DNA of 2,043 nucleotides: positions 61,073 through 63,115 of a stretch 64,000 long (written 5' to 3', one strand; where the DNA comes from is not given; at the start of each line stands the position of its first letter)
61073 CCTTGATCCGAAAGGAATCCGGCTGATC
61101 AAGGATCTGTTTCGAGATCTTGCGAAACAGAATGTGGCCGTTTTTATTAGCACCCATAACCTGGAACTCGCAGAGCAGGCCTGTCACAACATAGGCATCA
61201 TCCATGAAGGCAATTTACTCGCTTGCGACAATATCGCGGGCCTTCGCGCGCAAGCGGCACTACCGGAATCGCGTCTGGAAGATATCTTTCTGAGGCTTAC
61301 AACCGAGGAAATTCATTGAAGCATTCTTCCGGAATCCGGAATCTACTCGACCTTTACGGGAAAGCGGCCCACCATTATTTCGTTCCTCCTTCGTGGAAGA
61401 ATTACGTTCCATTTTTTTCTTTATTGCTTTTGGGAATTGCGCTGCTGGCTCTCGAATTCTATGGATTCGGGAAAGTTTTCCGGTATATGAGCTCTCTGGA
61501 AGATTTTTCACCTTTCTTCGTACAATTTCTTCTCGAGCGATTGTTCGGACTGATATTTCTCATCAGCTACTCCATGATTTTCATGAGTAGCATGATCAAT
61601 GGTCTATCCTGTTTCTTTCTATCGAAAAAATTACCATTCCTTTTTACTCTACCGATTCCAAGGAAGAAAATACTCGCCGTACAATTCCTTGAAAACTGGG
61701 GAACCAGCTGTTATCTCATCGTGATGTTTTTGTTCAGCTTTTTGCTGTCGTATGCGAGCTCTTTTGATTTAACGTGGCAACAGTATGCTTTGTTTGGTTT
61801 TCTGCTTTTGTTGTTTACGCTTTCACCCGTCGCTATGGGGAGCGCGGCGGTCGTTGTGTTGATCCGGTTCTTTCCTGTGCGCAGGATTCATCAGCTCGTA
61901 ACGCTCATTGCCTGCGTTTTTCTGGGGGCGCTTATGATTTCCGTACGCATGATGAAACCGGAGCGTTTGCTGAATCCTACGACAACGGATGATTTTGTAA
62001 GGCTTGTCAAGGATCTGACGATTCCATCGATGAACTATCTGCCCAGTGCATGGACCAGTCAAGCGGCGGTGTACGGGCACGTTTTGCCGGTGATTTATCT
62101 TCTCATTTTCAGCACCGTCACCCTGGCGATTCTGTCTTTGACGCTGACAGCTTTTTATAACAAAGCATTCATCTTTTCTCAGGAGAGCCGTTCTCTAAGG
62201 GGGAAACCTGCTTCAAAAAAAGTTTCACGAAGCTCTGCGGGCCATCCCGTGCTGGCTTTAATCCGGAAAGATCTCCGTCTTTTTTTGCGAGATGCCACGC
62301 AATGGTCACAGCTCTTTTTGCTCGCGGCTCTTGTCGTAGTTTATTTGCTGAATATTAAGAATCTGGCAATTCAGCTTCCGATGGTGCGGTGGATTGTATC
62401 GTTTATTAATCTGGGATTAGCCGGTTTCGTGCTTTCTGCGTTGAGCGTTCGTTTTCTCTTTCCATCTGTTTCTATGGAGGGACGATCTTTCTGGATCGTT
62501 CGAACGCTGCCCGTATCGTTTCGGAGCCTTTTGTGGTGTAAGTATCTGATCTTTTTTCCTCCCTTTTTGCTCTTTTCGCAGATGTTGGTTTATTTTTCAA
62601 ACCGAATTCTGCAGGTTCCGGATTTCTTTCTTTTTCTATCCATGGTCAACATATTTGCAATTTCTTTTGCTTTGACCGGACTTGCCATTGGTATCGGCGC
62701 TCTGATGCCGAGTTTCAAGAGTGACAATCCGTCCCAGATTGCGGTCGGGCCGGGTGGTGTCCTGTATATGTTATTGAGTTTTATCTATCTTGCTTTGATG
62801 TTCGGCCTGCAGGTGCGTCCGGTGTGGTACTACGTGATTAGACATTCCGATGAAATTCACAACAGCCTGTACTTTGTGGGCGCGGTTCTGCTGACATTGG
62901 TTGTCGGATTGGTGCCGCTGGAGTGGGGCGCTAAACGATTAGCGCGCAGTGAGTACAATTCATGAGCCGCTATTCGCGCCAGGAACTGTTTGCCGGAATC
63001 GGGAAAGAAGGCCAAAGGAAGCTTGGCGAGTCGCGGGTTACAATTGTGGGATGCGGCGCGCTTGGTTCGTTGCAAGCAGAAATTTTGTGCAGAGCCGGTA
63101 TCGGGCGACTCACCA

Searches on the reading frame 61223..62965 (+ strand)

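Call 7: search_protein_families(library=pfam, proteins=[window:61223-62965:+])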
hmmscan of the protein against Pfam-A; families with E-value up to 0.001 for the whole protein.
window:61223-62965:+ (580 aa): 1 family
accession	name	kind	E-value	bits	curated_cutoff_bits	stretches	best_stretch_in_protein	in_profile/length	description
PF16949.11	ABC_tran_2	-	6.3e-97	326.1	25.7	1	66-577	12-541/542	Putative ATP-binding cassette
